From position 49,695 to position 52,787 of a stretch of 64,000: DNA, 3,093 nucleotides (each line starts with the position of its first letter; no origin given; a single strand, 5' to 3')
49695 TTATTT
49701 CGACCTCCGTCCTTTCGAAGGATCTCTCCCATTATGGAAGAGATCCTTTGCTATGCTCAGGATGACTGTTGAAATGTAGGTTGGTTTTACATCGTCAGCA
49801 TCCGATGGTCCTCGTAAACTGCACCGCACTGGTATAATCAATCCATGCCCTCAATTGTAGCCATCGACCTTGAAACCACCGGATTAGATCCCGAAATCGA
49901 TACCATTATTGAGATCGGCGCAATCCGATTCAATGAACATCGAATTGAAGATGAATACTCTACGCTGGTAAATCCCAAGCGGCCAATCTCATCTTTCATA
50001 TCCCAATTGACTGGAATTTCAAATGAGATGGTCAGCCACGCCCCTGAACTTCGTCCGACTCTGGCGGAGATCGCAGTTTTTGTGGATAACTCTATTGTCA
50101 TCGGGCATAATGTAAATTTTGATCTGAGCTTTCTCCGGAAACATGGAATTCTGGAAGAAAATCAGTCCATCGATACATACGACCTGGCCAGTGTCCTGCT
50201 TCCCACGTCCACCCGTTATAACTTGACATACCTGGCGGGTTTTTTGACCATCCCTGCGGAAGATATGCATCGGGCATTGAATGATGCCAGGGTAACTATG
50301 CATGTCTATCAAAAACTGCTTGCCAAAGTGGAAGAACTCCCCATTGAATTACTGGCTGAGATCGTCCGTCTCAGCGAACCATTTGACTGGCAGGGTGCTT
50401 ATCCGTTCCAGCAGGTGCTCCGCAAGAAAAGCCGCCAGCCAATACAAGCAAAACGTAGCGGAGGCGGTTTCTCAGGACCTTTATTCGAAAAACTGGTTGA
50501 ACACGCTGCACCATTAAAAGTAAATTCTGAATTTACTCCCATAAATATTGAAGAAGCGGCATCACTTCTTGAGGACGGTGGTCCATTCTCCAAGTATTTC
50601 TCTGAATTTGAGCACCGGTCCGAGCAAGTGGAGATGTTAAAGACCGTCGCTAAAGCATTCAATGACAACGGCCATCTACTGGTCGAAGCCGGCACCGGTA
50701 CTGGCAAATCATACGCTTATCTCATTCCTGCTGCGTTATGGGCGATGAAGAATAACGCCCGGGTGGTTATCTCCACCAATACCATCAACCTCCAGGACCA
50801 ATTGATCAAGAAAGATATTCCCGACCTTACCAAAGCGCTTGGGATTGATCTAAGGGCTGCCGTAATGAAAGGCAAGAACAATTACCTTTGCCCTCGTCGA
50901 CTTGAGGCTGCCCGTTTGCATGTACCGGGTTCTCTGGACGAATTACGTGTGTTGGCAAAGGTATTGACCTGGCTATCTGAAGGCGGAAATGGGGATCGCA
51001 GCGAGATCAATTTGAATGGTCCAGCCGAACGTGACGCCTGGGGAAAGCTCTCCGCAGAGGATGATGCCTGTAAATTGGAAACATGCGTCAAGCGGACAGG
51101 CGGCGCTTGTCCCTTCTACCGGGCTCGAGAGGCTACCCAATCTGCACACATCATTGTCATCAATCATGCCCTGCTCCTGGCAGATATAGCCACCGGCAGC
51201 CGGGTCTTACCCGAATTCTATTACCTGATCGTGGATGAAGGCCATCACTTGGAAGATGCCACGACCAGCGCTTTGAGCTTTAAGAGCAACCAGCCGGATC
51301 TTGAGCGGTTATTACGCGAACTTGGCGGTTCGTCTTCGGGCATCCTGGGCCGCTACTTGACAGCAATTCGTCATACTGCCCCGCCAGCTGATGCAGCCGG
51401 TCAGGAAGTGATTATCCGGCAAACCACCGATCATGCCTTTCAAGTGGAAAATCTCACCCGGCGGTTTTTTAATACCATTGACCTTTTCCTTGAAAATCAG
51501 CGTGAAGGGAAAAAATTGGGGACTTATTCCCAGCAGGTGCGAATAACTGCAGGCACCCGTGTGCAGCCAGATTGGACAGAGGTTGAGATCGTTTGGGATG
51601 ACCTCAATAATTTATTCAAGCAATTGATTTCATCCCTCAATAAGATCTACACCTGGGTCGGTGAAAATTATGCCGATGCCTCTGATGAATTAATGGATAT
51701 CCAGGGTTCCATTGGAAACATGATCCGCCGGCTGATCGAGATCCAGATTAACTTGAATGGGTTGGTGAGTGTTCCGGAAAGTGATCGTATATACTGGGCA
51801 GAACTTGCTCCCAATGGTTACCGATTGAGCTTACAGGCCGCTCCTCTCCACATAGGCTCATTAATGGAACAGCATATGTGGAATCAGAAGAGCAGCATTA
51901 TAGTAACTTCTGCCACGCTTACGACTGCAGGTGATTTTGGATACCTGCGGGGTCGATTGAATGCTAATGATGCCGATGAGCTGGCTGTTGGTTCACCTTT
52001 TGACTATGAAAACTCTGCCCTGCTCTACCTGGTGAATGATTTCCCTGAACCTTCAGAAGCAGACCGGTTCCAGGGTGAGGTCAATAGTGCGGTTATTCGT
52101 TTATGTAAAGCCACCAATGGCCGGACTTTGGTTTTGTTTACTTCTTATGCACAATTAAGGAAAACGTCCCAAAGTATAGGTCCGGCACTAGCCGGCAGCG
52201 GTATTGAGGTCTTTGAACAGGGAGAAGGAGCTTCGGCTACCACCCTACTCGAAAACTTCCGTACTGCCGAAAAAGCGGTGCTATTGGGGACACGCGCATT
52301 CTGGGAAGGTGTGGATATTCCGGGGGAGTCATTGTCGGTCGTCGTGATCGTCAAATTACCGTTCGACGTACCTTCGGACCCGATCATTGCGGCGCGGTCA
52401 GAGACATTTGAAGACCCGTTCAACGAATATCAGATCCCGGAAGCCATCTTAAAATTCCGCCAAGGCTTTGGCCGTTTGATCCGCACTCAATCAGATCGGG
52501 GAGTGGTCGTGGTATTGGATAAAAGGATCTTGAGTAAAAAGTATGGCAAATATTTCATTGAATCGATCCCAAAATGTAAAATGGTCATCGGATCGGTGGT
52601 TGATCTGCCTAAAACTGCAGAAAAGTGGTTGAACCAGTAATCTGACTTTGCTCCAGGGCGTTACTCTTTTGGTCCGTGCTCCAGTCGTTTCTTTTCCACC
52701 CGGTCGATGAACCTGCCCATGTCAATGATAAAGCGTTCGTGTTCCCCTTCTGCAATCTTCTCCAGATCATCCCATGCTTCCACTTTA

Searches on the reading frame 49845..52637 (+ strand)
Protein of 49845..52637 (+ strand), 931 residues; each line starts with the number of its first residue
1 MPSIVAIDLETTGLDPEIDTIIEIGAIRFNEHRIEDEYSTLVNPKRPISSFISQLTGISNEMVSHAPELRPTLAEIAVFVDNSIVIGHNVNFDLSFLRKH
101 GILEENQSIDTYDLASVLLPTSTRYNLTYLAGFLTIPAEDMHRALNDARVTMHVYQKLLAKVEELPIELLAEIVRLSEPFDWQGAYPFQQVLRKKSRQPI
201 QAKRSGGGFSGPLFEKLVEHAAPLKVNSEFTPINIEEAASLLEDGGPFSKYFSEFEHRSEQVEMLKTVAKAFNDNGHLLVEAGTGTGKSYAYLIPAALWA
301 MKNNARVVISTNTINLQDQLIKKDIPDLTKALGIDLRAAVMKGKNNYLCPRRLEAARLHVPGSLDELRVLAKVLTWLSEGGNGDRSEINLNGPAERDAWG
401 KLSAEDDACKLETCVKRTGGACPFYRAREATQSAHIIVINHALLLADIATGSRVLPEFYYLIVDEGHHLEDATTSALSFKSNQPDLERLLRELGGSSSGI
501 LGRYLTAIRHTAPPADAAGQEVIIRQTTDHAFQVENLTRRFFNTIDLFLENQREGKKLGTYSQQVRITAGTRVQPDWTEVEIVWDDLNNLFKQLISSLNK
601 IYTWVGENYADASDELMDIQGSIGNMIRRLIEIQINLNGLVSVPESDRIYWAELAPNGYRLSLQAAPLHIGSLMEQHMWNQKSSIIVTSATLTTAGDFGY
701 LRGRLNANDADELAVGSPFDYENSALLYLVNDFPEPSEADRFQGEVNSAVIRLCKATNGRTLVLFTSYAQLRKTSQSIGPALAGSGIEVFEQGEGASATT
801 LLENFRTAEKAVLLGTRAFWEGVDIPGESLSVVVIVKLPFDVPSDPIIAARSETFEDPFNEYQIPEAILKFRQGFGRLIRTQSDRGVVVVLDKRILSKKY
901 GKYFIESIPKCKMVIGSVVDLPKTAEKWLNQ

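Call 65: search_protein_families(library=pfam, proteins=[window:49845-52637:+], max_evalue=0.001)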
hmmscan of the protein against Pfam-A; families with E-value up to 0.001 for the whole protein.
window:49845-52637:+ (931 aa): 8 families
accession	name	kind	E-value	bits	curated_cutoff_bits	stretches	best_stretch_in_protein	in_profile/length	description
PF13307.12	Helicase_C_2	-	6.6e-45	153.6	25.3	1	751-910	2-169/170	Helicase C-terminal domain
PF00929.31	RNase_T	-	3.8e-31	109.3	24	1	5-155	1-164/164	Exonuclease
PF00270.35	DEAD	-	2.8e-10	40.6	26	1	270-345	9-84/167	DEAD/DEAH box helicase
PF04851.21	ResIII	-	1.1e-08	35.7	22.5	1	255-322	2-71/164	Type III restriction enzyme, res subunit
PF06733.21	DEAD_2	-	7e-08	32.7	21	1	417-483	101-169/172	DEAD_2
PF21762.3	DEDDh_C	-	1.2e-07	32.6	27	1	82-155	107-185/188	DNA polymerase III subunit epsilon-like, C-terminal domain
PF01612.26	DNA_pol_A_exo1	-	1.9e-05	25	23.6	0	75-131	67-124/173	3'-5' exonuclease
PF00271.37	Helicase_C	-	0.00056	20.6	23.5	0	749-842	5-96/110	Helicase conserved C-terminal domain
